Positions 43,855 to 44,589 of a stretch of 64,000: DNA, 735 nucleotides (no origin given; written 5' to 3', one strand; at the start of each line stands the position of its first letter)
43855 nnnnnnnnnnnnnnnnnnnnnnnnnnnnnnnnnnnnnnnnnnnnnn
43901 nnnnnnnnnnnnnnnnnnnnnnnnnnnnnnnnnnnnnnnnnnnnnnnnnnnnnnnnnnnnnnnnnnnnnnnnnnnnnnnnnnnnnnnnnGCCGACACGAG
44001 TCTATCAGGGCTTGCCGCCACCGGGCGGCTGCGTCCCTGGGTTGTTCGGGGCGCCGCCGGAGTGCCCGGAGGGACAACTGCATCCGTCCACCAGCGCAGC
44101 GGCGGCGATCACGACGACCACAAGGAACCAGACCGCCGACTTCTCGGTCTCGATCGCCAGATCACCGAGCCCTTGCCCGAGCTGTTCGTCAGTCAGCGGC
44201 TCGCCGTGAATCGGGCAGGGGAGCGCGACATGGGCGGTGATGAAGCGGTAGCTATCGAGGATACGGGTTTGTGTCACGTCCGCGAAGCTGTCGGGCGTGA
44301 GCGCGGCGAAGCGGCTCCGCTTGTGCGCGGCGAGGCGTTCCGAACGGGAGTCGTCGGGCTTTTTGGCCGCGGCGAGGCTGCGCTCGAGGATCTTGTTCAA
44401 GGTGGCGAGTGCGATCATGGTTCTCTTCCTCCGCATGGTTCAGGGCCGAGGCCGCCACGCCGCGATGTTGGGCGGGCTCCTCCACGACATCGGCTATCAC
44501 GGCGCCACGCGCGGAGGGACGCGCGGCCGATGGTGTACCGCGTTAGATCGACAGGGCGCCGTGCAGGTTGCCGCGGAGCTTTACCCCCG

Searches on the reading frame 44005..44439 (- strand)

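Call 53: search_protein_families(library=pfam, proteins=[window:44005-44439:-], max_evalue=0.001)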
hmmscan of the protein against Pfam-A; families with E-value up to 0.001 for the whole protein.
window:44005-44439:- (144 aa): 0 families

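Call 65: search_protein_families(library=ncbifam, proteins=[window:44005-44436:-], max_evalue=0.01)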
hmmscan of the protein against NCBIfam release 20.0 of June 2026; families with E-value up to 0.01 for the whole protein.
window:44005-44436:- (143 aa): 1 family
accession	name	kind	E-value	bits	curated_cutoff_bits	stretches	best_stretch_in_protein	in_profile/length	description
NF058595.1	invert_tail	domain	0.0035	17.7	37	1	97-136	50-87/113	lipo-invert putative C-terminal anchoring domain-containing protein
